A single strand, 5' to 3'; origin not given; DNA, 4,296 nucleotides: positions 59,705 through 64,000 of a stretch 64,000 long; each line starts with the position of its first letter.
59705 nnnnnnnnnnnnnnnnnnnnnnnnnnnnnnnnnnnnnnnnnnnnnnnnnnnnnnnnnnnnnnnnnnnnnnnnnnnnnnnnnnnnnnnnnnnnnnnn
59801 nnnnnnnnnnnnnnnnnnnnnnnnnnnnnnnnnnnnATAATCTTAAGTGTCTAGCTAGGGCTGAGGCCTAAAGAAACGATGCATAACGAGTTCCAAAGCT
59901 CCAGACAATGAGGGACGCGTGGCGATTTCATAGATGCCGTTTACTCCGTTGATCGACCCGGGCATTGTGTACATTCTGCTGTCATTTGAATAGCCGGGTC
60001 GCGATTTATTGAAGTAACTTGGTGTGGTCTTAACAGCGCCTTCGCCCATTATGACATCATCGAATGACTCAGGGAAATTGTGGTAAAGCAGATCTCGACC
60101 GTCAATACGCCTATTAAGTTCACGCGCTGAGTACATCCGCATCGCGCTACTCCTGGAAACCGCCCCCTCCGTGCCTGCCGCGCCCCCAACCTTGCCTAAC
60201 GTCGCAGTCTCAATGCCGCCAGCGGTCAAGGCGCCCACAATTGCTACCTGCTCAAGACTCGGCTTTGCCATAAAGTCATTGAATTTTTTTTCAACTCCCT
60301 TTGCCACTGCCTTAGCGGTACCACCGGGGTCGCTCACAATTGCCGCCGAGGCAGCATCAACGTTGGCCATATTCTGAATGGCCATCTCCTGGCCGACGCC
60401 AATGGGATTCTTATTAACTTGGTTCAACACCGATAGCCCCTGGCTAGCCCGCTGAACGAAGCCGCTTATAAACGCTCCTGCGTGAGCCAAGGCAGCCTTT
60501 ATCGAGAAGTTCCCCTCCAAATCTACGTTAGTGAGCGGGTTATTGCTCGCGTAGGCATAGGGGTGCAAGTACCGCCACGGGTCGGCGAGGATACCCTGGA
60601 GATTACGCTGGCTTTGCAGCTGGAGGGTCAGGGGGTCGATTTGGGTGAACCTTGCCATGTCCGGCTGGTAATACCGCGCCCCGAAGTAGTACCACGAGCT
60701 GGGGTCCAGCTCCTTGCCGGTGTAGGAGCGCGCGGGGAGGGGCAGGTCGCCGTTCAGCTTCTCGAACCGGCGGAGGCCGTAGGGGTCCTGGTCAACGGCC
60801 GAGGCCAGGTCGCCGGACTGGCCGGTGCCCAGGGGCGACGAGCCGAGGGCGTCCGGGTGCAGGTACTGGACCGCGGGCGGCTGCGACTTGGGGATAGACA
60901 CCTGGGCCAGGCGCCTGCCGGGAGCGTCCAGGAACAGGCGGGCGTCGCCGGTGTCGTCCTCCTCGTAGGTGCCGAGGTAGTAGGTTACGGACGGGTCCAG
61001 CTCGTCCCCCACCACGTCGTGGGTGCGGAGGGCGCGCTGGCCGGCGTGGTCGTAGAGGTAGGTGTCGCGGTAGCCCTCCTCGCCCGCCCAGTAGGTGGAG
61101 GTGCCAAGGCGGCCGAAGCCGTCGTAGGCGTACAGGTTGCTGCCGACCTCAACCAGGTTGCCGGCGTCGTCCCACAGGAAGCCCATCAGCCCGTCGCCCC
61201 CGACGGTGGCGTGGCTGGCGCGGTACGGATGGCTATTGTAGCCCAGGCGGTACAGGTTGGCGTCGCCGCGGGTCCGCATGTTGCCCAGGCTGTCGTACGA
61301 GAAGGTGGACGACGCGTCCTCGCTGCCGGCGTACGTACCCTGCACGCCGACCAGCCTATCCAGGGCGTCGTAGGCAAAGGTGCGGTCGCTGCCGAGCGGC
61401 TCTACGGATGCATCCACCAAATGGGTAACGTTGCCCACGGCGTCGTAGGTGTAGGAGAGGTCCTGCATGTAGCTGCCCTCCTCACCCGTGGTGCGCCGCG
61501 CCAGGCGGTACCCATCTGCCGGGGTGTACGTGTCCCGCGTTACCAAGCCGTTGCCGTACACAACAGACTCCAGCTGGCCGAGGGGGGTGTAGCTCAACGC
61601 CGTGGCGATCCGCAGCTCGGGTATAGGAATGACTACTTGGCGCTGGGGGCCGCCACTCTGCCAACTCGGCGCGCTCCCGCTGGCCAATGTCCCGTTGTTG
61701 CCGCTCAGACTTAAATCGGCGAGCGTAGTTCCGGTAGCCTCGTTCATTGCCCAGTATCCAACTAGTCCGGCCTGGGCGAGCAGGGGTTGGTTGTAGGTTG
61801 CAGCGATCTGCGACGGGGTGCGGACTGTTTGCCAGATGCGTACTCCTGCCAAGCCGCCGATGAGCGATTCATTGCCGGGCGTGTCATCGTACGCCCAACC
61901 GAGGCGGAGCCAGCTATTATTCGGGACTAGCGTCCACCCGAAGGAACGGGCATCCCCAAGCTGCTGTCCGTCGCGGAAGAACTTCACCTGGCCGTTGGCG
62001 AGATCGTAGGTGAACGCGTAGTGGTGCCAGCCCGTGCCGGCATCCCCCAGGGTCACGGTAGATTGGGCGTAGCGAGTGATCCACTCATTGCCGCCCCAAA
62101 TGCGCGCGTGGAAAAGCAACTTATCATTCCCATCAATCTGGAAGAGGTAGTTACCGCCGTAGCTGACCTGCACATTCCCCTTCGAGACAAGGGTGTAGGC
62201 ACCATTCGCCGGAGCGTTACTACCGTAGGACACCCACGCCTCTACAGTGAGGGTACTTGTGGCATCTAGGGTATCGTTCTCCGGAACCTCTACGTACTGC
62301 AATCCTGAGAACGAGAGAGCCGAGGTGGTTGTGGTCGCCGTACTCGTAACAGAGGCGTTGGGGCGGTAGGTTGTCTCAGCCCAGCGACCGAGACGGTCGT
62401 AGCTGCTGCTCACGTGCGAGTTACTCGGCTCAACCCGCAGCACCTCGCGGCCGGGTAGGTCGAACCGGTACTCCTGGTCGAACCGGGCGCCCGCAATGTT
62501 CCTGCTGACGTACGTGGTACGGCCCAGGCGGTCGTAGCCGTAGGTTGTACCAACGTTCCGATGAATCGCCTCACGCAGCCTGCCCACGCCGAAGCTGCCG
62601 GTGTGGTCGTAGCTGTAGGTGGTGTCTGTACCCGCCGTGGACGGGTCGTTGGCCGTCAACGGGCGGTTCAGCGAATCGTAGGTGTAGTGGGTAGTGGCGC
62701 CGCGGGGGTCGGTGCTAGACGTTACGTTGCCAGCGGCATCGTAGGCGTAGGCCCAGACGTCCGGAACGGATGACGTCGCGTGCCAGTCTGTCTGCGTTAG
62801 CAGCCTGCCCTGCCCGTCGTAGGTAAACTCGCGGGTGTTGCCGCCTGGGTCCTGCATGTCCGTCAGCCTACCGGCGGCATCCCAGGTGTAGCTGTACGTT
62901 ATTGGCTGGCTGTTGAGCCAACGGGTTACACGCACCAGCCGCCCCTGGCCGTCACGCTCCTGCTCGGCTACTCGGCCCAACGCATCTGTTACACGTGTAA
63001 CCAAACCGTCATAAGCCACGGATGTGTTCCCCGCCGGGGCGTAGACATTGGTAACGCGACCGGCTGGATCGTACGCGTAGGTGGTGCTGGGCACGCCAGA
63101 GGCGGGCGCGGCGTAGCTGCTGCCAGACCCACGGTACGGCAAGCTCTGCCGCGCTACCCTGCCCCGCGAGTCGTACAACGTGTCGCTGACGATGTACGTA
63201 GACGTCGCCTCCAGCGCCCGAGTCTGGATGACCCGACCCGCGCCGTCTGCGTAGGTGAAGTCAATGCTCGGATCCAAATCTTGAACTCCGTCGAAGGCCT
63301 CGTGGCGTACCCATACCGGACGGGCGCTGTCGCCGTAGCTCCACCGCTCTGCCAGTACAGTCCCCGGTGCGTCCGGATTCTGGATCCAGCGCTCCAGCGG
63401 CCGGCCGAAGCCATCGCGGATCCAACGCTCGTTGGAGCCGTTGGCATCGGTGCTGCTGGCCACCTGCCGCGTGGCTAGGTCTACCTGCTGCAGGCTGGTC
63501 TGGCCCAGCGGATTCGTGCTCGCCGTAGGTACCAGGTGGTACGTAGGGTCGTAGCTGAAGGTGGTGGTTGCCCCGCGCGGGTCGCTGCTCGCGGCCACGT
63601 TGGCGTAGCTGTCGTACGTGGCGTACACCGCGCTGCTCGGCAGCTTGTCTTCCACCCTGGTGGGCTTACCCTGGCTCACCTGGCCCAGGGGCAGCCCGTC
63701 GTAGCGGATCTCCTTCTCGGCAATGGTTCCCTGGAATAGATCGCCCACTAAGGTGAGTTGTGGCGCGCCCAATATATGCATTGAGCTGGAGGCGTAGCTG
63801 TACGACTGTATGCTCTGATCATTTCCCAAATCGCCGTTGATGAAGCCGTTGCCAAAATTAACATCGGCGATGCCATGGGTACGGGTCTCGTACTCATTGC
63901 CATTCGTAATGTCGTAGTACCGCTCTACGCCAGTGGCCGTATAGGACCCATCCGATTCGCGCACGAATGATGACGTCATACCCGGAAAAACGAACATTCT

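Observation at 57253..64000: Rhs polymorphic-toxin locus with orphan C-terminal cassette and paired immunity genes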

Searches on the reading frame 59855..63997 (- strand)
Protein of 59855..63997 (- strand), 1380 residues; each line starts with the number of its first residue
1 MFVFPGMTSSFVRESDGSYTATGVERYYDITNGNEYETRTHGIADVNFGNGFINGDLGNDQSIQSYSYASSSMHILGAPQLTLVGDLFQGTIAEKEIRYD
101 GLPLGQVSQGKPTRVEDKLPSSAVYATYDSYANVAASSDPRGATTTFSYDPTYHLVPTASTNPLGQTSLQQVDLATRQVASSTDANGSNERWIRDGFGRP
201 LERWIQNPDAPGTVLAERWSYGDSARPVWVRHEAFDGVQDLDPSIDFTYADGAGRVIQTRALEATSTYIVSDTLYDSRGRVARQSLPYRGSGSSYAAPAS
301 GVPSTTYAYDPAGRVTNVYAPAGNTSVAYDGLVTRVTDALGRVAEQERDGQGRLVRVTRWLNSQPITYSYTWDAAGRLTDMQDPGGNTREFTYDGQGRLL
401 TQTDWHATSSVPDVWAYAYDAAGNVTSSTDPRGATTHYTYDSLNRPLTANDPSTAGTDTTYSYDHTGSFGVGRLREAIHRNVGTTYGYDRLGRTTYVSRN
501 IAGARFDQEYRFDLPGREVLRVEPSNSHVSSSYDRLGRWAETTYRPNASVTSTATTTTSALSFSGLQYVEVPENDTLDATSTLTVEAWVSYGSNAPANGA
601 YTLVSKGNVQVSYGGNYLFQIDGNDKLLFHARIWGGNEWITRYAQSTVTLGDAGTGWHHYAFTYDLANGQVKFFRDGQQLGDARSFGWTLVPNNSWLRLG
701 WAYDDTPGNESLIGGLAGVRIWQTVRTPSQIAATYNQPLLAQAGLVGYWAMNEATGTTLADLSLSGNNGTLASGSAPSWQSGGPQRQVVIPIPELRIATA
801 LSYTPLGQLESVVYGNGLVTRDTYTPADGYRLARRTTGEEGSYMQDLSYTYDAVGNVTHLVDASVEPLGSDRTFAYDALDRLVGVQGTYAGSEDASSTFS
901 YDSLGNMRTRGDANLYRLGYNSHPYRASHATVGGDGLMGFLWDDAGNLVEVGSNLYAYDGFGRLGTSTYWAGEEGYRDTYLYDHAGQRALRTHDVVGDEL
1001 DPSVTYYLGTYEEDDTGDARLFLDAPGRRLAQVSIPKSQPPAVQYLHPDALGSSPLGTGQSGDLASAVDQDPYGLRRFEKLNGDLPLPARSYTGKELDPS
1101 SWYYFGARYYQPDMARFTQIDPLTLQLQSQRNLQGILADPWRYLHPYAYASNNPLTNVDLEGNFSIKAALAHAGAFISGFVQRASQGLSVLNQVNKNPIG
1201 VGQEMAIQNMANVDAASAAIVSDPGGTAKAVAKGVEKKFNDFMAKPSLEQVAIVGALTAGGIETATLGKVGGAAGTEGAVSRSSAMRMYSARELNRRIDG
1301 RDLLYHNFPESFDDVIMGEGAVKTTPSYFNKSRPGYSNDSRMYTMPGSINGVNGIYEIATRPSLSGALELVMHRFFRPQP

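Call 3: search_protein_families(library=pfam, proteins=[window:59855-63997:-], max_evalue=0.1)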
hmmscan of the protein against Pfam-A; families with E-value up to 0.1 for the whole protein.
window:59855-63997:- (1380 aa): 6 families
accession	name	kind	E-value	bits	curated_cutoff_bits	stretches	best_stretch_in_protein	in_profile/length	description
PF05593.20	RHS_repeat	-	5.5e-44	148.2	22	7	419-453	1-35/38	RHS Repeat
PF13385.13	Laminin_G_3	-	3.4e-19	69.9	27.6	1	565-732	3-151/151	Concanavalin A-like lectin/glucanases superfamily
PF20041.5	DUF6443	-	5e-07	30.5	27.8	1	245-307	24-86/137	Domain of unknown function (DUF6443)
PF00354.24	Pentaxin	-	0.0025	18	25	1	644-739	72-171/194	Pentaxin family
PF15283.12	DUF4595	-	0.019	15.4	34.2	0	873-923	78-129/202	Domain of unknown function (DUF4595) with porin-like fold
PF19596.4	DUF6101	-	0.039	14.1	27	0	411-455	20-65/184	Family of unknown function (DUF6101)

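Call 8: search_protein_families(library=ncbifam, proteins=[window:59855-63997:-], max_evalue=1)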
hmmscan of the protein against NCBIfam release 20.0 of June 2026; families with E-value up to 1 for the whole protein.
window:59855-63997:- (1380 aa): 3 families
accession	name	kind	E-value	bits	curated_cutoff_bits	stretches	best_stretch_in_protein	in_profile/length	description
TIGR01643.1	YD_repeat_2x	repeat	1.2e-24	85.7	15.8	4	372-404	1-33/42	YD repeat-containing protein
TIGR03696.1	Rhs_assc_core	domain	3.5e-14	53.1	32.5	1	1088-1162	15-75/76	RHS repeat-associated core domain-containing protein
NF038126.1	PEP_CTERM_FxDxF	subfamily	0.0039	17.4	50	1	544-617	60-137/165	FxDxF family PEP-CTERM protein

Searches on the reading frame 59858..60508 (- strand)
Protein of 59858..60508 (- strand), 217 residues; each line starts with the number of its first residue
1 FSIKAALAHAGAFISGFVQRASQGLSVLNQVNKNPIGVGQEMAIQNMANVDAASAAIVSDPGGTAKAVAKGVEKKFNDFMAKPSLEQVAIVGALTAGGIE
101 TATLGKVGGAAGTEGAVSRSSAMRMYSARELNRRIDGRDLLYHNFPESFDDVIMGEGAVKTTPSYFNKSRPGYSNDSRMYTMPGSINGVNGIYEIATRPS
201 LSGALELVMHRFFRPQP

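Call 7: search_protein_families(library=pfam, proteins=[window:59858-60508:-], max_evalue=10)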
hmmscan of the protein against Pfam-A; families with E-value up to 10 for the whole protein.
seq(217 aa): 0 families

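Call 9: search_solved_structures(query=window:59858-60508:-, max_evalue=10, show_alignments=2)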
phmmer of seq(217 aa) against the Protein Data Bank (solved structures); distinct sequences matched with E-value up to 10: 2.
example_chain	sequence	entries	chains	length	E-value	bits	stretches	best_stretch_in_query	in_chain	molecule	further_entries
6qhe_A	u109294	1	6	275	0.12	15.4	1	48-117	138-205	Alcohol Dehydrogenase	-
3jtg_A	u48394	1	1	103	1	12.3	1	120-143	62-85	ETS-related transcription factor Elf-3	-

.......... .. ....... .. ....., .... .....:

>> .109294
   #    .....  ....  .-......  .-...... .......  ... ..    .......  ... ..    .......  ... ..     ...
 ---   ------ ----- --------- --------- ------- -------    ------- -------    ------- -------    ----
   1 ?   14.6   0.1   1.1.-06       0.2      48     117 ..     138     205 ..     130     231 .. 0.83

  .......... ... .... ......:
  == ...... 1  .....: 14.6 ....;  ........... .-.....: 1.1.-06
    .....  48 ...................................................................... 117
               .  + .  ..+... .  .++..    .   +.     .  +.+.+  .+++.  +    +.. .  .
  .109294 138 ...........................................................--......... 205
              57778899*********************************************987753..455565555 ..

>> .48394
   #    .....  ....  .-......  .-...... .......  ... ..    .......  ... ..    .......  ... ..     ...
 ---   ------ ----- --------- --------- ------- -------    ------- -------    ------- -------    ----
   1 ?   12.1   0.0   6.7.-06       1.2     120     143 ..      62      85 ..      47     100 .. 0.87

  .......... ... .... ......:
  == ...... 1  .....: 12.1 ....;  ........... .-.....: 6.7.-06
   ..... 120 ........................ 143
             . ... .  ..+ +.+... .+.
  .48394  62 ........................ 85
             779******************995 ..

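Call 13: find_homologous_proteins(query=window:59858-60508:-, max_evalue=0.01)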
Query seq(217 aa) (217 aa): 11 proteins with E <= 0.01 among 711 candidates.
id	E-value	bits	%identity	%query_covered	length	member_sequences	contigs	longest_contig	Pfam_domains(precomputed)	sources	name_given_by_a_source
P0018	2.8e-135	466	100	100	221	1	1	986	-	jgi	jgi:hypothetical protein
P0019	3.0e-27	114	50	52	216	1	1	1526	-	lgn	-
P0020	1.2e-25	108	60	42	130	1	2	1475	-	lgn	-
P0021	1.2e-22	99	54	43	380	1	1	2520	-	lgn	-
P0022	5.3e-22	97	54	41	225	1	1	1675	-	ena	-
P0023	6.9e-22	96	48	50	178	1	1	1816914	-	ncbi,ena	-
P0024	3.9e-10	58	39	43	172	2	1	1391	-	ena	-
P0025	6.6e-10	57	39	43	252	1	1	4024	-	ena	-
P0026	8.9e-10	57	39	43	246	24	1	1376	-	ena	-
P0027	3.7e-9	55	29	81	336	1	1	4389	-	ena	-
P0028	5.5e-9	54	38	43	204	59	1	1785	-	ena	-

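Call 25: find_encoding_contigs(protein=P0023, flank=6000, max_places=3)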
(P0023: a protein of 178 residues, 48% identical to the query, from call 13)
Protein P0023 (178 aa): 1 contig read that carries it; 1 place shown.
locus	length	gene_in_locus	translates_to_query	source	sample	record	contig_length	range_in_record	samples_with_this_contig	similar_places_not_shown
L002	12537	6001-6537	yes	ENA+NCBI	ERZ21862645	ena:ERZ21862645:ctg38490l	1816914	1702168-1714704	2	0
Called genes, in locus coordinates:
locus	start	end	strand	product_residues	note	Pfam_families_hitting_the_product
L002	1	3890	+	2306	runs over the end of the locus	PF03534:SpvB, PF01839:FG-GAP (weak), PF13517:FG-GAP_3, PF12256:TcdB_toxin_midN, PF05593:RHS_repeat (weak), PF25023:TEN_YD-shell, PF21814:DUF6883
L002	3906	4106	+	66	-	PF16277:DUF4926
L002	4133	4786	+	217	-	-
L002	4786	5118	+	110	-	-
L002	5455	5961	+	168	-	-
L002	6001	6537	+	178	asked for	-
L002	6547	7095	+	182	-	-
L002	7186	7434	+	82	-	PF25023:TEN_YD-shell (weak)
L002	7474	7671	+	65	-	-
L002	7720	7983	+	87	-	-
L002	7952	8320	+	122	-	PF01381:HTH_3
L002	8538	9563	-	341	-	PF00581:Rhodanese, PF26341:AAA_SelU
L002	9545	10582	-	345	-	PF00586:AIRS, PF02769:AIRS_C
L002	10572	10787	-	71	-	PF11823:Se_S_carrier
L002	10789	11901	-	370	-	PF00266:Aminotran_5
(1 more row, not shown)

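Call 26: find_encoding_contigs(protein=P0027, flank=5000, max_places=3)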
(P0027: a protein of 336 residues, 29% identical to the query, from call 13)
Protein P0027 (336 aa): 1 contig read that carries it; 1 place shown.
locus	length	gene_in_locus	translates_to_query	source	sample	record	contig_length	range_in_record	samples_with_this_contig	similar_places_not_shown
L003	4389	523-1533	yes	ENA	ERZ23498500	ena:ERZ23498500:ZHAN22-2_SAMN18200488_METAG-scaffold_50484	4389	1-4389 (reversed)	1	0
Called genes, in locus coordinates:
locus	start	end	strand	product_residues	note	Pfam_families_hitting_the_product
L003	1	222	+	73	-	?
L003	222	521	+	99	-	-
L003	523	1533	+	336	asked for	-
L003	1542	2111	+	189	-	-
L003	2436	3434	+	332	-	PF13936:HTH_38, PF13565:HTH_32 (weak), PF00665:rve (faint)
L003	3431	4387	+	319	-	?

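Call 80: search_protein_families(library=padloc, proteins=[window:59858-60502:-], max_evalue=0.1)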
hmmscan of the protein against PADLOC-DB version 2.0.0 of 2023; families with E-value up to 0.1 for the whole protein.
window:59858-60502:- (215 aa): 0 families

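Call 81: search_protein_families(library=phrogs, proteins=[window:59858-60502:-], max_evalue=0.1)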
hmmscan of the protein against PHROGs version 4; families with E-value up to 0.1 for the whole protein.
window:59858-60502:- (215 aa): 1 family
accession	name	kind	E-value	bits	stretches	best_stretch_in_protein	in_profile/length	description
phrog_16165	-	unknown function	0.083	10.9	1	45-101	1459-1516/1849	-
